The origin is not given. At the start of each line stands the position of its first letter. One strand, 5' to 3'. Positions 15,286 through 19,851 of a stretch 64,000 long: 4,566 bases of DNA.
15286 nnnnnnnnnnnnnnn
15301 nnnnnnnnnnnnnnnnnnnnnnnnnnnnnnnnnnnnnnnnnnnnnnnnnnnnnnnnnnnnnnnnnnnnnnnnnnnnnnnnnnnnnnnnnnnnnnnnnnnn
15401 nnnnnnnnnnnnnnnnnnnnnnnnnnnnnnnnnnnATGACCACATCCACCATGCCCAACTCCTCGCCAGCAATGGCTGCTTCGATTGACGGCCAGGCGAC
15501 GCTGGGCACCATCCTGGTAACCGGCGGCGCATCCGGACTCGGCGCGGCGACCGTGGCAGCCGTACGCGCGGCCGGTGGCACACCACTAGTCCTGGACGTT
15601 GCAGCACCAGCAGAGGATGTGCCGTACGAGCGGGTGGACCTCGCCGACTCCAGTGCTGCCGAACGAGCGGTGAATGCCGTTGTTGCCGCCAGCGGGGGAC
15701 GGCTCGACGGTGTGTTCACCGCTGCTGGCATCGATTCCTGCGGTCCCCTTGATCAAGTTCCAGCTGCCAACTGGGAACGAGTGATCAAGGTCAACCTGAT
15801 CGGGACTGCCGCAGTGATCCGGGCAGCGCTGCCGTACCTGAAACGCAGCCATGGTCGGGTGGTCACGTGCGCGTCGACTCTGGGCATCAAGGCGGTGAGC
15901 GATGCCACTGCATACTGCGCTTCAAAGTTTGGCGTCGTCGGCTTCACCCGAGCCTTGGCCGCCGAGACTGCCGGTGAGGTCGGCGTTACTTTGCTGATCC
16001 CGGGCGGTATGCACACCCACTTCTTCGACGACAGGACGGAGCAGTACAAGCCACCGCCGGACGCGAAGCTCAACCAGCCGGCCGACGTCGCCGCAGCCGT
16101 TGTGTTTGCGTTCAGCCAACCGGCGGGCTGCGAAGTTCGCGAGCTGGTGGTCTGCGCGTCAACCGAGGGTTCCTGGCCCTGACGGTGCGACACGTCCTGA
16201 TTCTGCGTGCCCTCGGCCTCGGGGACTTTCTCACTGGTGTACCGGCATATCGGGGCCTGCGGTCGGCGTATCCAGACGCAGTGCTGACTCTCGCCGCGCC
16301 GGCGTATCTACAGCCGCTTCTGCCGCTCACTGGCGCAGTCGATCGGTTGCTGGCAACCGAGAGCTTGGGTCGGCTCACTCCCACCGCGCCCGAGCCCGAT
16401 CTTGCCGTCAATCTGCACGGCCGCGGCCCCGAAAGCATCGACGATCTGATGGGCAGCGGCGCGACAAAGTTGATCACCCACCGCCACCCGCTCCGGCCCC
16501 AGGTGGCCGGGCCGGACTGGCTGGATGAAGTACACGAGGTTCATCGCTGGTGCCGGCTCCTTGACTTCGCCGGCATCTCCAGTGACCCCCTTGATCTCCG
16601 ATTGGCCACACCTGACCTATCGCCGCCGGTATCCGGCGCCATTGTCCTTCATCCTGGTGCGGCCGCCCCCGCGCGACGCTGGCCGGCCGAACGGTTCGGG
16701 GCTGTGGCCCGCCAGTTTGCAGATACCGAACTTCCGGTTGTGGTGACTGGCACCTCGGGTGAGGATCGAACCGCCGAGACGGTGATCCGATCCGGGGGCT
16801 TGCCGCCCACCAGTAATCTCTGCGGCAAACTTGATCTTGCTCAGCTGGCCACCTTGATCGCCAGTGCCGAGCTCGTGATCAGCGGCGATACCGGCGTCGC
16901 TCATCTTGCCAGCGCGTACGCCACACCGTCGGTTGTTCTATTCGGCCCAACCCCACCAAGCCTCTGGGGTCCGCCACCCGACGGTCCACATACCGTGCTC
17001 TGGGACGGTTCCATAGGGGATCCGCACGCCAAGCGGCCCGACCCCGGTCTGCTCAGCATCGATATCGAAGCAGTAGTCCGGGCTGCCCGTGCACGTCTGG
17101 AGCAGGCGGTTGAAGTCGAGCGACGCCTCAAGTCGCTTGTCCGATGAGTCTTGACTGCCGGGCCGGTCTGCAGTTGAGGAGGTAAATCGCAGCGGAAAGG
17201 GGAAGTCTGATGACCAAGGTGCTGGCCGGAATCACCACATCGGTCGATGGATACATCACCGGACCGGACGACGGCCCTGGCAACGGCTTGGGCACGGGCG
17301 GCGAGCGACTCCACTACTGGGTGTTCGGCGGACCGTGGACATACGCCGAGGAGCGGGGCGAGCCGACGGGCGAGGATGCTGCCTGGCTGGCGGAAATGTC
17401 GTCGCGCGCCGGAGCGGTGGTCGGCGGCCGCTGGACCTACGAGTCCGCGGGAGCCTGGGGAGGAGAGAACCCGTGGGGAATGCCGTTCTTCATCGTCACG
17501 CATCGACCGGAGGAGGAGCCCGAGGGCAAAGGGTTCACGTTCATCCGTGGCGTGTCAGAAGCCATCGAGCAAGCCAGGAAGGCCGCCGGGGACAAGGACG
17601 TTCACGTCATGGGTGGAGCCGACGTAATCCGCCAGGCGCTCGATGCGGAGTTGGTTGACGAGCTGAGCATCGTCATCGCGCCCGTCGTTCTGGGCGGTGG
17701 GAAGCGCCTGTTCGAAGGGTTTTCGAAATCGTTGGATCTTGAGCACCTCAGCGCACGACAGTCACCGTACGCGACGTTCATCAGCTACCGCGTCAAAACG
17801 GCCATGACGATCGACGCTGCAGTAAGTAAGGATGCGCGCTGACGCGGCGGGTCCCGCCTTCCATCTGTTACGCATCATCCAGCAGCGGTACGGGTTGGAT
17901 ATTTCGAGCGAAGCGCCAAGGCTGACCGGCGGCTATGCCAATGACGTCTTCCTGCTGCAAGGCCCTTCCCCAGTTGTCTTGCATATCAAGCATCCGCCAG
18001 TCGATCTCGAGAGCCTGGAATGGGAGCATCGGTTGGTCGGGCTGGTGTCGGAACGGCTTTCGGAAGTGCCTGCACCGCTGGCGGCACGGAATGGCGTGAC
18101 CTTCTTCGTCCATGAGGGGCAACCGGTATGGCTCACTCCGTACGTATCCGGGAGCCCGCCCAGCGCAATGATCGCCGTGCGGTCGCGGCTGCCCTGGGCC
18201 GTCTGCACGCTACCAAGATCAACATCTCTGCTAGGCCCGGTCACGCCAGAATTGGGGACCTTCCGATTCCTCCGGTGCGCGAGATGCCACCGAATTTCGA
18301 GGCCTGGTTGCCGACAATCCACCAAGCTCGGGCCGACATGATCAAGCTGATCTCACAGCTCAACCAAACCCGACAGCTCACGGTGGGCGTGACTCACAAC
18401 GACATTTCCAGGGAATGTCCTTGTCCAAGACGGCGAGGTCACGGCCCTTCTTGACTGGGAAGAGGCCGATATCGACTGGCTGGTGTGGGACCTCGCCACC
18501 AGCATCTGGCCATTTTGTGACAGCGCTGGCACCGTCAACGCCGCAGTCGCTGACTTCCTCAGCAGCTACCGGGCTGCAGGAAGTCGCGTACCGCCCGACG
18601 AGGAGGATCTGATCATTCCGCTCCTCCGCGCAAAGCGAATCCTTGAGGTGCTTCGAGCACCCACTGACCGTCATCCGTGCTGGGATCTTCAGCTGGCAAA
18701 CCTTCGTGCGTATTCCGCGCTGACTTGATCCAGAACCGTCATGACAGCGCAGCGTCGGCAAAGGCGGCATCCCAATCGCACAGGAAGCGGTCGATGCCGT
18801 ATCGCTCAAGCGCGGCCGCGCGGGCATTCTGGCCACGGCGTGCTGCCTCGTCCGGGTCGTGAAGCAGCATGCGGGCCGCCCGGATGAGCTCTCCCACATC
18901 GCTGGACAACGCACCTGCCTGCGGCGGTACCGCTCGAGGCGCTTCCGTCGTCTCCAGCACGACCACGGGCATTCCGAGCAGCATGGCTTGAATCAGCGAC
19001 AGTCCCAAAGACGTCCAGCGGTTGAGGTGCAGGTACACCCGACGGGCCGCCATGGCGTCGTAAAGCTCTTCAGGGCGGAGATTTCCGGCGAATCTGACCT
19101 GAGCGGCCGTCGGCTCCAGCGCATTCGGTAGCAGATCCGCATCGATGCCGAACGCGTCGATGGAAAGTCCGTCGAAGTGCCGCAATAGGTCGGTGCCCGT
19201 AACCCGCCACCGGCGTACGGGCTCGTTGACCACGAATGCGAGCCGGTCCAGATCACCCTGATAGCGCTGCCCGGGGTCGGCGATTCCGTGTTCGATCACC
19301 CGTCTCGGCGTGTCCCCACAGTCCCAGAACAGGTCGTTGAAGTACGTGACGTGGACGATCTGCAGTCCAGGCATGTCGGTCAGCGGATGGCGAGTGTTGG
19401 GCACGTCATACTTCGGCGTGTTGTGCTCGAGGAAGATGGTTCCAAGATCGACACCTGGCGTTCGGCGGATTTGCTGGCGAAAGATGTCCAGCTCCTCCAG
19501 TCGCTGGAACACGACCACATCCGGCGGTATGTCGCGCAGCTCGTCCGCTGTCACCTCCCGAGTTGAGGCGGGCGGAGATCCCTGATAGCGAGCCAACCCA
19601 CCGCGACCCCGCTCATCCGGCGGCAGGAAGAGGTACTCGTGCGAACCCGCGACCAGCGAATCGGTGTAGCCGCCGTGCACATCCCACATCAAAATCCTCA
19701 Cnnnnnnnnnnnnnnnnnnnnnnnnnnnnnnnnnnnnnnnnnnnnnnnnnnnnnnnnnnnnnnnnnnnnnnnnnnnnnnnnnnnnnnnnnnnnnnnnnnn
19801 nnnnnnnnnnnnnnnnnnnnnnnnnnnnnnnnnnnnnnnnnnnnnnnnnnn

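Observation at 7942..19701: Complete NDP-heptose plus carbamoylation cluster in a monoderm actinobacterium: candidate undescribed glycoconjugate pathway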

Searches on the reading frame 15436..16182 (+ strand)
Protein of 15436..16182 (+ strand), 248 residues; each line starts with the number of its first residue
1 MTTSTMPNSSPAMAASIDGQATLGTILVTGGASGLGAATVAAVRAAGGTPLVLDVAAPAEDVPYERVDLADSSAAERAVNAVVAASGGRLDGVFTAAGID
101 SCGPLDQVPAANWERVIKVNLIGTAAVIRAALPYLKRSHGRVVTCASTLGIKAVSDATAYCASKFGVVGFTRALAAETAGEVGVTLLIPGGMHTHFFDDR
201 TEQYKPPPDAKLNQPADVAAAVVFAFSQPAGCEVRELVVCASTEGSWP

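Call 3: search_protein_families(library=pfam, proteins=[window:15436-16182:+])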
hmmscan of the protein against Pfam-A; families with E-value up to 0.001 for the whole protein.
window:15436-16182:+ (248 aa): 4 families
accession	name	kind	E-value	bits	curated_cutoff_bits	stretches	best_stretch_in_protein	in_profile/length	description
PF00106.31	adh_short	-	5.7e-34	117.7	26.6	1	25-203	2-193/195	short chain dehydrogenase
PF13561.12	adh_short_C2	-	6.1e-26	91.9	27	1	33-229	6-220/236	Enoyl-(Acyl carrier protein) reductase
PF08659.16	KR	-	5.1e-08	33.5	22.6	1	24-163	1-152/180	KR domain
PF23441.1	SDR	-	0.00059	19.7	27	1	67-198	68-200/258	SDR-like rossmann domain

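Call 4: search_protein_families(library=ncbifam, proteins=[window:15436-16182:+])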
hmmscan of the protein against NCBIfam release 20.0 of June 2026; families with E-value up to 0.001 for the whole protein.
window:15436-16182:+ (248 aa): 191 families (the best 25 are shown)
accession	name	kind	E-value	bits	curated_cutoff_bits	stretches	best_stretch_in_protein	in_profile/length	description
NF006073.0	PRK08219.1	equivalog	2.2e-32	112.6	218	1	25-240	5-223/227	SDR family oxidoreductase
NF005594.0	PRK07326.1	equivalog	2.7e-30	105.7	271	1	25-229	8-219/237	SDR family oxidoreductase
NF006123.0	PRK08267.1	equivalog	5e-30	104.6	261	1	25-227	4-221/261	SDR family oxidoreductase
NF009466.0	PRK12826.1-2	subfamily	1.2e-29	103.5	222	1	26-229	6-229/248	3-oxoacyl-ACP reductase FabG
TIGR03971.1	SDR_subfam_1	subfamily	2e-27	96.2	300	1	66-201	70-207/271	mycofactocin-coupled SDR family oxidoreductase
NF005007.0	PRK06398.1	equivalog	8.9e-27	93.9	341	1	26-197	10-182/259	aldose dehydrogenase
NF052558.1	MBtsdlDhBudC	equivalog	1.2e-26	93.9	270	1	25-230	5-227/250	meso-2,3-butanediol dehydrogenase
NF005878.0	PRK07825.1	subfamily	1.6e-26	93.2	287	1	25-229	11-220/278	short chain dehydrogenase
NF005806.0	PRK07666.1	equivalog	1.7e-26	93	286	1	61-225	57-220/239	3-ketoacyl-ACP reductase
NF005309.0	PRK06841.1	subfamily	3.1e-26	92.4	286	1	25-230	17-238/255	GolD/DthD family dehydrogenase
NF004825.0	PRK06181.1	equivalog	1.6e-25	89.9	215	1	25-195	8-191/268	SDR family oxidoreductase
NF005672.0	PRK07454.1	equivalog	1.7e-24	86.4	234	1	25-242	8-237/241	SDR family oxidoreductase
NF004791.0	PRK06138.1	equivalog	3e-24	85.7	312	1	26-208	8-202/252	SDR family oxidoreductase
TIGR01963.1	PHB_DH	subfamily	5e-24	84.9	307.05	1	25-196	3-187/255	3-hydroxybutyrate dehydrogenase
NF009468.0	PRK12826.1-4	equivalog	1.3e-23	84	318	1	25-231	9-234/256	SDR family oxidoreductase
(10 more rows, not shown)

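Call 64: search_solved_structures(query=window:15436-16182:+, max_evalue=1e-15)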
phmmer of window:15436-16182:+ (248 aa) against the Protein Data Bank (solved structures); distinct sequences matched with E-value up to 1e-15: 47.
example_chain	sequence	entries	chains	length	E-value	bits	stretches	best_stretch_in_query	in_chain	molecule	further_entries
2jah_A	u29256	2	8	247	4.1e-22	82.2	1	14-239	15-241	CLAVULANIC ACID DEHYDROGENASE | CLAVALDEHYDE DEHYDROGENASE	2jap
7pcs_B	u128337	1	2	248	3.6e-21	79.1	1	26-240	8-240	BbsD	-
4weo_A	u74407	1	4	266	3e-20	76.1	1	13-207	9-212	Putative acetoin(Diacetyl) reductase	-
4npc_A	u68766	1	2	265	4.9e-20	75.4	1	25-229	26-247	Sorbitol dehydrogenase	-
6qhe_A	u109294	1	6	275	1.4e-19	73.9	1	26-206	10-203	Alcohol Dehydrogenase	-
1iy8_A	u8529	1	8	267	2.8e-19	72.9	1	22-209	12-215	LEVODIONE REDUCTASE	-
2et6_A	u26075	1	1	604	3.8e-19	72.5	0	51-189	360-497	(3R)-hydroxyacyl-CoA dehydrogenase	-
3vtz_A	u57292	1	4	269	4.8e-19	72.1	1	26-194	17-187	Glucose 1-dehydrogenase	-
5yss_A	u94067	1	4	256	8.1e-19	71.4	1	24-199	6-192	3-hydroxybutyrate dehydrogenase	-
5itv_A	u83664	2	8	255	8.1e-19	71.4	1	23-195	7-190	Dihydroanticapsin 7-dehydrogenase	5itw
4ni5_A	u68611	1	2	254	1.4e-18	70.7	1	25-230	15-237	Oxidoreductase, short-chain dehydrogenase/reductase family protein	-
3s55_A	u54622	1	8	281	1.5e-18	70.5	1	66-196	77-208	Putative short-chain dehydrogenase/reductase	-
2yz7_A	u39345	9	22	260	1.5e-18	70.5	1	64-203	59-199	D-3-hydroxybutyrate dehydrogenase | 3-hydroxybutyrate dehydrogenase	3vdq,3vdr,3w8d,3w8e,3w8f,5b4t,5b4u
6ffb_A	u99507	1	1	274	2e-18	70.1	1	25-244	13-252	17-beta-hydroxysteroid dehydrogenase 14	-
6gbt_A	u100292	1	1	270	2.4e-18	69.8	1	25-244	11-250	17-beta-hydroxysteroid dehydrogenase 14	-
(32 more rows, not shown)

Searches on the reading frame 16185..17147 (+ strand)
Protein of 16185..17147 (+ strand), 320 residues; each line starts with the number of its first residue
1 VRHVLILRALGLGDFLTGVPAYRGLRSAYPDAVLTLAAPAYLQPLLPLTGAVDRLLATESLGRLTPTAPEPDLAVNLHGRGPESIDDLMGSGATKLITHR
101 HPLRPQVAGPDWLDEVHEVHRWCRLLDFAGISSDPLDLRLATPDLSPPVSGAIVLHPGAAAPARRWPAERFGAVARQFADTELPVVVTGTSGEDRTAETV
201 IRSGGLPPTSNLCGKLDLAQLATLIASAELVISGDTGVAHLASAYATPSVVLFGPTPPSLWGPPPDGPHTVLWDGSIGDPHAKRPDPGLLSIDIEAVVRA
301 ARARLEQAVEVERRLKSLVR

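Call 3: search_protein_families(library=pfam, proteins=[window:16185-17147:+])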
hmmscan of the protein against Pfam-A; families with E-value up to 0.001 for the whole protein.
window:16185-17147:+ (320 aa): 1 family
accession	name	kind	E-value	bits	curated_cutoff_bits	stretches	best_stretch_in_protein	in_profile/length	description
PF01075.23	Glyco_transf_9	-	3.7e-26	92.4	22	1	151-263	106-219/247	Glycosyltransferase family 9 (heptosyltransferase)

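Call 4: search_protein_families(library=ncbifam, proteins=[window:16185-17147:+])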
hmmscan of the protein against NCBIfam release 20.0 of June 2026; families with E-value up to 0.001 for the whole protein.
window:16185-17147:+ (320 aa): 6 families
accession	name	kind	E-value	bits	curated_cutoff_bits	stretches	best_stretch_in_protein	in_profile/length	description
TIGR02195.1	heptsyl_trn_II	equivalog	6.7e-22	78.1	134.6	1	153-264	177-292/339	lipopolysaccharide heptosyltransferase II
TIGR02193.1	heptsyl_trn_I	equivalog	2.2e-20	73.1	185.3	1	151-263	181-291/320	lipopolysaccharide heptosyltransferase I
NF008162.0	PRK10916.1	equivalog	2.4e-18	66.4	569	1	153-262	183-296/348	ADP-heptose--LPS heptosyltransferase RfaF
NF007742.0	PRK10422.1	equivalog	2.5e-15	56.1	467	1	153-276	186-310/352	lipopolysaccharide core heptosyltransferase RfaQ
TIGR02201.1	heptsyl_trn_III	equivalog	1.5e-14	53.8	170.2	1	153-279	184-311/344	putative lipopolysaccharide heptosyltransferase III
NF008204.0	PRK10964.1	equivalog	2.9e-12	46.4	437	1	160-262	188-288/322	lipopolysaccharide heptosyltransferase RfaC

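Call 41: search_solved_structures(query=window:16185-17147:+, max_evalue=0.01)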
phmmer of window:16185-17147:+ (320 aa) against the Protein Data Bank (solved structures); distinct sequences matched with E-value up to 0.01: 5.
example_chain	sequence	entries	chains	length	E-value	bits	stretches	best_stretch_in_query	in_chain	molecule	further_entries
1psw_A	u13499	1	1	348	2.6e-17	66.5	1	156-263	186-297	ADP-HEPTOSE LPS HEPTOSYLTRANSFERASE II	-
3tov_A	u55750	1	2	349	3.7e-14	56.2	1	155-265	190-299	Glycosyl transferase family 9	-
6dfe_A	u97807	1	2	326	3.4e-08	36.6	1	152-262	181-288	ADP-heptose--LPS heptosyltransferase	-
2gt1_A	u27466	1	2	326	3.4e-08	36.6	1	152-262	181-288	Lipopolysaccharide heptosyltransferase-1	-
2h1f_A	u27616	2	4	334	3.7e-08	36.5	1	152-262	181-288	Lipopolysaccharide heptosyltransferase-1 | Lipopolysaccharide heptosyltransferase 1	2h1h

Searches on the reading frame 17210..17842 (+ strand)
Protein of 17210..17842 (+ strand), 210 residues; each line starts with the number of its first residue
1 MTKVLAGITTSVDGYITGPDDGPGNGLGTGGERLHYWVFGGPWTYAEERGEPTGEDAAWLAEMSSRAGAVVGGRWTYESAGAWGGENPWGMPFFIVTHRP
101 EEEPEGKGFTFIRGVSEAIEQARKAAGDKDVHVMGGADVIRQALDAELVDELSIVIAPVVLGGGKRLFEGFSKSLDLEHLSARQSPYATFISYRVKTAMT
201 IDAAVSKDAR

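Call 6: search_protein_families(library=pfam, proteins=[window:17210-17842:+], max_evalue=0.001)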
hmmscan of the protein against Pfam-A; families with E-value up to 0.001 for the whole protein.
window:17210-17842:+ (210 aa): 1 family
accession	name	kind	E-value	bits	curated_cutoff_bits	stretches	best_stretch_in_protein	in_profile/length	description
PF01872.23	RibD_C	-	2e-14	54.3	24.1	1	3-183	2-189/197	RibD C-terminal domain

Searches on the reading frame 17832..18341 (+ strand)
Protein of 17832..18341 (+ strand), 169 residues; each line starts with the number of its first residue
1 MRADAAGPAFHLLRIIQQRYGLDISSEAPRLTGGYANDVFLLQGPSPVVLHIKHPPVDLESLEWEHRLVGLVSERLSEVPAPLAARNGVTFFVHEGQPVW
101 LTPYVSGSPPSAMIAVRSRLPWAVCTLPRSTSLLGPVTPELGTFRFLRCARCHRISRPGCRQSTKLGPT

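Call 6: search_protein_families(library=pfam, proteins=[window:17832-18341:+], max_evalue=0.001)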
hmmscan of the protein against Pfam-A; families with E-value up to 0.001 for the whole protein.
window:17832-18341:+ (169 aa): 1 family
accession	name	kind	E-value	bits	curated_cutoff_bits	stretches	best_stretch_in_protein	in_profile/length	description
PF01636.29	APH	-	1.5e-05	25.3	23.2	1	30-111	4-84/239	Phosphotransferase enzyme family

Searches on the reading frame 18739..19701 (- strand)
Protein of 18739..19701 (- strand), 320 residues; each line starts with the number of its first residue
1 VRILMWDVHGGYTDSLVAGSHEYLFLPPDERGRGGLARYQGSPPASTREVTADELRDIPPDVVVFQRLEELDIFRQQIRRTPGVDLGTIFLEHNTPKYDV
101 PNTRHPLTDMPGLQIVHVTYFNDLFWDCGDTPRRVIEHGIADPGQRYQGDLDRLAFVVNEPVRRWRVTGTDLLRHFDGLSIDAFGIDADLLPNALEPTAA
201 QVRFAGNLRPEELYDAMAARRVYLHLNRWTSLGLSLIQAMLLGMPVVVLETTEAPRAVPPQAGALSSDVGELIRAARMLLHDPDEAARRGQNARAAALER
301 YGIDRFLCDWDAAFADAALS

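Call 3: search_protein_families(library=pfam, proteins=[window:18739-19701:-])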
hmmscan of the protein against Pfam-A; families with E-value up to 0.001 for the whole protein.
window:18739-19701:- (320 aa): 3 families
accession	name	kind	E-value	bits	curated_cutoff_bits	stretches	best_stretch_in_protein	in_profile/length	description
PF00534.26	Glycos_transf_1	-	8.6e-09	35.6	26.4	1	200-294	73-170/172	Glycosyl transferases group 1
PF13692.12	Glyco_trans_1_4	-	3.4e-08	34.3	27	1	199-282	58-142/142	Glycosyl transferases group 1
PF13524.12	Glyco_trans_1_2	-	8.2e-08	32.8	25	1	201-303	28-135/144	Glycosyl transferase-like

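Call 4: search_protein_families(library=ncbifam, proteins=[window:18739-19701:-])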
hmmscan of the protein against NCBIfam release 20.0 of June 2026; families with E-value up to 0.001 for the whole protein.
window:18739-19701:- (320 aa): 4 families
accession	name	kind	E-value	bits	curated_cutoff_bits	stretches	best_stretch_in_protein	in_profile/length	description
NF053787.1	GlcN_PG_synth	equivalog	7e-06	25.1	480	1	209-306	251-348/361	N-acetylglucosaminyl phosphatidylglycerol synthase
TIGR03999.1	thiol_BshA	equivalog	3.3e-05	23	273.7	1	200-314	255-370/375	N-acetyl-alpha-D-glucosaminyl L-malate synthase BshA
NF038295.1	EPS_HpsP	equivalog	4.9e-05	22.5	550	1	229-304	297-374/388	hormogonium polysaccharide biosynthesis glycosyltransferase HpsP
NF041876.1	EPS_EpsE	equivalog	0.00027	20.3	400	1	200-303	276-382/389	exopolysaccharide biosynthesis GT4 family glycosyltransferase EpsE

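Call 65: search_solved_structures(query=window:18739-19701:-, max_evalue=0.1)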
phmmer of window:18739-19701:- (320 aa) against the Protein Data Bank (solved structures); distinct sequences matched with E-value up to 0.1: 11.
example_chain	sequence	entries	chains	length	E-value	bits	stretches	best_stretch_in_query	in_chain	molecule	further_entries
7qsg_A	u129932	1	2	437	0.0018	20.6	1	204-303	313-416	D-inositol 3-phosphate glycosyltransferase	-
2f9f_A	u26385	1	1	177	0.0029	19.9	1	200-286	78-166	first mannosyl transferase (wbaZ-1)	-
7qnt_AAA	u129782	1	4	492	0.004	19.5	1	223-314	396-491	TarM(Se)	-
7qd7_AAA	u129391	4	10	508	0.0042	19.4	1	223-314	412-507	TarM(Se)_G117R | TarM(Se)_G117R-4RboP | TarM(Se)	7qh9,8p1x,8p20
3oka_A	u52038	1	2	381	0.011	18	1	199-296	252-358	GDP-mannose-dependent alpha-(1-6)-phosphatidylinositol monomannoside mannosyltransferase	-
3okc_A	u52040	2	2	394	0.012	17.9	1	199-296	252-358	GDP-mannose-dependent alpha-(1-6)-phosphatidylinositol monomannoside mannosyltransferase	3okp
4fkz_A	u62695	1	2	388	0.058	15.7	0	238-292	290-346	UDP-N-acetylglucosamine 2-epimerase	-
1o6c_A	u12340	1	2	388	0.058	15.7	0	238-292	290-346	UDP-N-acetylglucosamine 2-epimerase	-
5d00_A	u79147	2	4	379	0.067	15.5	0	202-317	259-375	N-acetyl-alpha-D-glucosaminyl L-malate synthase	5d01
2jjm_A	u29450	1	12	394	0.088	15.1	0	212-316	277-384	GLYCOSYL TRANSFERASE, GROUP 1 FAMILY PROTEIN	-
3mbo_A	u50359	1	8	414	0.094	15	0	212-316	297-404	Glycosyltransferase, group 1 family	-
